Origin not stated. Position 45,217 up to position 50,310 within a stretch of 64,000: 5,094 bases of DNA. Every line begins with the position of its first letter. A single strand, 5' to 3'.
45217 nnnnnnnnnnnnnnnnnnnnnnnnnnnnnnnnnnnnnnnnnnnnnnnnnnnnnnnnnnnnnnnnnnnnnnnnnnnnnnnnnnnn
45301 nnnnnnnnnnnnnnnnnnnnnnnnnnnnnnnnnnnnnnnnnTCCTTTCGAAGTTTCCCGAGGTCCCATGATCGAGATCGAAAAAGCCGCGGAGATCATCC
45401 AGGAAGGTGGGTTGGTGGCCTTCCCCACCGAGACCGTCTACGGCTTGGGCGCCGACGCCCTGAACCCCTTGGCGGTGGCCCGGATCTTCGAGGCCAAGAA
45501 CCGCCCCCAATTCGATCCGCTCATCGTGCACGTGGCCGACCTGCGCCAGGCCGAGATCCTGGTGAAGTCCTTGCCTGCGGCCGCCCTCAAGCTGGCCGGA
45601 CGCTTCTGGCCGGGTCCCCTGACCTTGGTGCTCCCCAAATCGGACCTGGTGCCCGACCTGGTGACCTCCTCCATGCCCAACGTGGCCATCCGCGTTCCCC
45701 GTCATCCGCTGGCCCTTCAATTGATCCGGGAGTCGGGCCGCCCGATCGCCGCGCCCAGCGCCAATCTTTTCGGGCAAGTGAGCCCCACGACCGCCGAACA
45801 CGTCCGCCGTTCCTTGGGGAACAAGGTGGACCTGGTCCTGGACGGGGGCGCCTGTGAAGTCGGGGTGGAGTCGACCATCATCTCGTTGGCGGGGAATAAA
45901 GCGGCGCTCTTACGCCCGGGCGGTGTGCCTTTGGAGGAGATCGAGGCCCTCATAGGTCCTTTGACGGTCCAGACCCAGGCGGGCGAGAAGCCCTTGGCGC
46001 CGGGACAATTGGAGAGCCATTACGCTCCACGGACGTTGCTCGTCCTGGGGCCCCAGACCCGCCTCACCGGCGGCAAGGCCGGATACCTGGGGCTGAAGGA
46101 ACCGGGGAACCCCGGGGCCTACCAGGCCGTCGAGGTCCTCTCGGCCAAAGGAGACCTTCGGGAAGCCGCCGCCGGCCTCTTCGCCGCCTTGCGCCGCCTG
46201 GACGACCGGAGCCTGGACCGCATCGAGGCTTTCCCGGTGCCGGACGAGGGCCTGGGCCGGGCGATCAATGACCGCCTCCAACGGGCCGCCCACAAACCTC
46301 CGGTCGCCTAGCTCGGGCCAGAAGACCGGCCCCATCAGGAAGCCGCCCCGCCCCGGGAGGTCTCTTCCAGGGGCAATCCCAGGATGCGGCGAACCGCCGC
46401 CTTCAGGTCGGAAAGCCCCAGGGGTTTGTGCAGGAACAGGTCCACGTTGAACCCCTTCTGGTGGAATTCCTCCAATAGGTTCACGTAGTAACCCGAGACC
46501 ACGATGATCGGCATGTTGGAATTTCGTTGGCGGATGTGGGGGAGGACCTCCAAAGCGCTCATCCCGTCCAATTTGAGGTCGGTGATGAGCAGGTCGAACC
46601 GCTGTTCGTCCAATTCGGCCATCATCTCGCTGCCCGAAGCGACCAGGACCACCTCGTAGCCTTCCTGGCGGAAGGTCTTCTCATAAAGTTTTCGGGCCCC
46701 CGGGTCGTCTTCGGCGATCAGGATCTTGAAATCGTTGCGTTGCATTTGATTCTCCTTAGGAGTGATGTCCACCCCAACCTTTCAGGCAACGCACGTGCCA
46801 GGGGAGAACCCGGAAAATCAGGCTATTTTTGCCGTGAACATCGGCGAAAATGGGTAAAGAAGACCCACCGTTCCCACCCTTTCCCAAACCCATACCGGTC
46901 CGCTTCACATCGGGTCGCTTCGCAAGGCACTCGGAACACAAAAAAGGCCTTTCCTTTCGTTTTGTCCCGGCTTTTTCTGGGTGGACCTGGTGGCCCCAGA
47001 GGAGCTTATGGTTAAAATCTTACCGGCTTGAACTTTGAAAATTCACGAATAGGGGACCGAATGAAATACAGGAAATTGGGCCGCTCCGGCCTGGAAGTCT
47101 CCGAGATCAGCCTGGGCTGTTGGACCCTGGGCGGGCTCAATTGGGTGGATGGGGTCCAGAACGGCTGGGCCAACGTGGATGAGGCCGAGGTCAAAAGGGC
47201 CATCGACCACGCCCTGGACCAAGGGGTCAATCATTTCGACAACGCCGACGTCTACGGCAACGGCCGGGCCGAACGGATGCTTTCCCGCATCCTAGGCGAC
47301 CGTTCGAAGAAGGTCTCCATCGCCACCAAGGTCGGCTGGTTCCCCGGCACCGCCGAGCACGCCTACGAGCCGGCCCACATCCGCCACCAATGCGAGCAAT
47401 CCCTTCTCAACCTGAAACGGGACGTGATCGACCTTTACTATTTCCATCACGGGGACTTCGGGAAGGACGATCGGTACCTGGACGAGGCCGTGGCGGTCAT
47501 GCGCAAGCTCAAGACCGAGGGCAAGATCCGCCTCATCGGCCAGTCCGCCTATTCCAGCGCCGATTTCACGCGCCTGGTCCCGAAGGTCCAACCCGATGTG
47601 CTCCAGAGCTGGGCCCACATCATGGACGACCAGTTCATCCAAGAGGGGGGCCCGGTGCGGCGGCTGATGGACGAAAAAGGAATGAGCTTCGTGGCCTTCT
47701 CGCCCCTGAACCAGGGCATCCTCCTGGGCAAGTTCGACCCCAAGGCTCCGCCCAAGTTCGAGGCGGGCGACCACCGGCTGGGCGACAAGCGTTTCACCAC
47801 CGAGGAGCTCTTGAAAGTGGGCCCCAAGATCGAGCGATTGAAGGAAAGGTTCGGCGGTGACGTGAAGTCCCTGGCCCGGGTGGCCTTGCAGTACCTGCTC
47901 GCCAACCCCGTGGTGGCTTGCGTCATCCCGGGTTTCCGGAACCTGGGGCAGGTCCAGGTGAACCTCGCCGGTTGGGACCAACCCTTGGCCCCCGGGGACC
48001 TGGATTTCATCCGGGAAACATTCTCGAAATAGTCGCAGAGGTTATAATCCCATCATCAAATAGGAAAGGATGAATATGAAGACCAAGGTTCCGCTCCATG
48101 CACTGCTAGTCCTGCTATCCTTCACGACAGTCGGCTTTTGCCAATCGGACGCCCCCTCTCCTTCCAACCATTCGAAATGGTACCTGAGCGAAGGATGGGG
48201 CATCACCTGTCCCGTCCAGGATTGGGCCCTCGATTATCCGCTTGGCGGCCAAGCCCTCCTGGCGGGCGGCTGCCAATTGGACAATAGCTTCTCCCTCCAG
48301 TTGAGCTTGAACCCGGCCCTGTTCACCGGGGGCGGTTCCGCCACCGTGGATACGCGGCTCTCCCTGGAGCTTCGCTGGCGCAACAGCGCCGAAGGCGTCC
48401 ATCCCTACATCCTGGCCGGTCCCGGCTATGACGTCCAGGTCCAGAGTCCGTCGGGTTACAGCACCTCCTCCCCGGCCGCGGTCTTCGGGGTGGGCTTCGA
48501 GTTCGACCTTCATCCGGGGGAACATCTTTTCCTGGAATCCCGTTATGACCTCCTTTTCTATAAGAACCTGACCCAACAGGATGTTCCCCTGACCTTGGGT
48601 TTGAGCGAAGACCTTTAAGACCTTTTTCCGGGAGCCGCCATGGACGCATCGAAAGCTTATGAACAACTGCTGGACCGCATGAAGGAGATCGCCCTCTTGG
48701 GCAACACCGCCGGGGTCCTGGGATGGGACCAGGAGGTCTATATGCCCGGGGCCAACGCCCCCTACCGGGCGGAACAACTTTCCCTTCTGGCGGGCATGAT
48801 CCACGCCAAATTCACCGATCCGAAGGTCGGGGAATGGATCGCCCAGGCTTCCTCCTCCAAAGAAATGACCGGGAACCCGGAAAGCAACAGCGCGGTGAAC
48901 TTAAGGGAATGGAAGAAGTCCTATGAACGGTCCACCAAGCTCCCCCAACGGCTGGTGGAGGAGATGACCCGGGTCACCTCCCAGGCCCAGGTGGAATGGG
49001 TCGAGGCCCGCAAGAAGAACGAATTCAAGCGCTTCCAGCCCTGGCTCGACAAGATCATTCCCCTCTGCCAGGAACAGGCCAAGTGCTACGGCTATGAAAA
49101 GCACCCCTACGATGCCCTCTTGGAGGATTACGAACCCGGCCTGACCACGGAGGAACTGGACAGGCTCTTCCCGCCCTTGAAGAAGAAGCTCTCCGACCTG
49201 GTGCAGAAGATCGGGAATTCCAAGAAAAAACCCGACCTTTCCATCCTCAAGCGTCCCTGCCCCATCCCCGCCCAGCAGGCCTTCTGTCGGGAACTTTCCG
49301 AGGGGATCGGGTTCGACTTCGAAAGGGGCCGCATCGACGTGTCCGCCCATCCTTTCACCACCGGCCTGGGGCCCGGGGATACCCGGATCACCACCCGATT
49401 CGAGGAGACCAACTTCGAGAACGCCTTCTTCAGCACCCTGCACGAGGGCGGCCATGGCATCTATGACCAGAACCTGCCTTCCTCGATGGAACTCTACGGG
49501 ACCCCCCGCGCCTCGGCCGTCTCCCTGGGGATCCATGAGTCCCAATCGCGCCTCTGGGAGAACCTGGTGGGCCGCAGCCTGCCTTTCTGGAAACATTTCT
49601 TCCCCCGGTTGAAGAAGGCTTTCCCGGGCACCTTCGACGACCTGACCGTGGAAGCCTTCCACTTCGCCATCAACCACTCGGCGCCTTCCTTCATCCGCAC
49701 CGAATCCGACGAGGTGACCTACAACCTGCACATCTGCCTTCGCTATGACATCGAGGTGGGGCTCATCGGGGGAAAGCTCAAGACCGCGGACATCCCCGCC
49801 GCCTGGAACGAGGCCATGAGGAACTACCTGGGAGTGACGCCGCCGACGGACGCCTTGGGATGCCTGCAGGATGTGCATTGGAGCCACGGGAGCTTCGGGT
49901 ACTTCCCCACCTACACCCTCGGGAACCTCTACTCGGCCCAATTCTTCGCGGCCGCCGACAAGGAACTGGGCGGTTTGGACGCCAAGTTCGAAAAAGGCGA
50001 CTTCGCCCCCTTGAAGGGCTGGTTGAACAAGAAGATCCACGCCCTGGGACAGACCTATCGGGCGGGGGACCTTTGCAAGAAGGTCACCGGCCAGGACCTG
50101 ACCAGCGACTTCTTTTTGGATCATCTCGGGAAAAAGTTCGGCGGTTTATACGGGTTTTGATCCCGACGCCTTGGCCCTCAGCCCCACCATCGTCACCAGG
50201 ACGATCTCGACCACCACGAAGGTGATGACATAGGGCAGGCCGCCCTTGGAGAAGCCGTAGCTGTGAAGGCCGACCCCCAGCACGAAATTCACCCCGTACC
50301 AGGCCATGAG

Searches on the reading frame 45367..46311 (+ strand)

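Call 55: search_protein_families(library=pfam, proteins=[window:45367-46311:+], max_evalue=0.0001)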
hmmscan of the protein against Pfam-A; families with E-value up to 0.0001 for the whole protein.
window:45367-46311:+ (314 aa): 2 families
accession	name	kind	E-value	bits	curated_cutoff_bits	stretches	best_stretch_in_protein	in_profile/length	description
PF01300.24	Sua5_yciO_yrdC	-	2.7e-62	209.8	25.1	1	9-185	1-178/178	Telomere recombination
PF03481.19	Sua5_C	-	8.6e-23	81.8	22.9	1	188-308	2-135/136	Threonylcarbamoyl-AMP synthase, C-terminal domain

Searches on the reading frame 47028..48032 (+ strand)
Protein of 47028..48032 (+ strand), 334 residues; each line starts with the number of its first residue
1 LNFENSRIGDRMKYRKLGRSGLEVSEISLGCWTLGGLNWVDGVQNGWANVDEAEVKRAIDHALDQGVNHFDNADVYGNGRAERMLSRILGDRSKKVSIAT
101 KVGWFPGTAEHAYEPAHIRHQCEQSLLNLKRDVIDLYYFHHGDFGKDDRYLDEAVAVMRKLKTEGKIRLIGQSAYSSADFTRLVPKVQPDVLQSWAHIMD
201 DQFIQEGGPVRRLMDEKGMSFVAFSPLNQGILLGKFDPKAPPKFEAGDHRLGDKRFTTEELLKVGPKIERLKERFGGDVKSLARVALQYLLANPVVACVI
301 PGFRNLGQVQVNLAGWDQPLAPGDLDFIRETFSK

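Call 55: search_protein_families(library=pfam, proteins=[window:47028-48032:+], max_evalue=0.0001)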
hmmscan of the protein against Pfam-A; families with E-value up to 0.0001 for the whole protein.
window:47028-48032:+ (334 aa): 1 family
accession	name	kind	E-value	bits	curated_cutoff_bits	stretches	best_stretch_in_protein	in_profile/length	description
PF00248.27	Aldo_ket_red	-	2e-51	175.2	24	1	26-328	1-286/291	Aldo/keto reductase family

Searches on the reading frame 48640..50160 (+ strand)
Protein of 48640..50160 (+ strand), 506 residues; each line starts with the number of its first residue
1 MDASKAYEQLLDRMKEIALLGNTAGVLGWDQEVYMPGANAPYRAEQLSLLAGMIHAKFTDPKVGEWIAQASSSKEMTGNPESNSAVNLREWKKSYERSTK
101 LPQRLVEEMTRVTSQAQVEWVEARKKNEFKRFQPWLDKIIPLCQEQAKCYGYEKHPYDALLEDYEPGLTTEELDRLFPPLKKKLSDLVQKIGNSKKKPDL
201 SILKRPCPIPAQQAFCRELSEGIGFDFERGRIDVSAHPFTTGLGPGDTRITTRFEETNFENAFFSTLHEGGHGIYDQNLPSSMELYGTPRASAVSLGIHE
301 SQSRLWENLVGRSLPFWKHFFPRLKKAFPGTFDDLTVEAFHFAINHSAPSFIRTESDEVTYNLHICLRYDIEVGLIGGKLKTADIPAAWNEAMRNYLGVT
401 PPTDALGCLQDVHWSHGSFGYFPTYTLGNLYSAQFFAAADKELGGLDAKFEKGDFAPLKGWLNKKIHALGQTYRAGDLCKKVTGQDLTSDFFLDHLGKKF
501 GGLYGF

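Call 55: search_protein_families(library=pfam, proteins=[window:48640-50160:+], max_evalue=0.0001)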
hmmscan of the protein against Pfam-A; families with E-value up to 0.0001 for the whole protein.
window:48640-50160:+ (506 aa): 1 family
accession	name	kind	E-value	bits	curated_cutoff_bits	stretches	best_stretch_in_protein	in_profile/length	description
PF02074.21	Peptidase_M32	-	8.5e-180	599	25.1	1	10-500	2-489/489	Carboxypeptidase Taq (M32) metallopeptidase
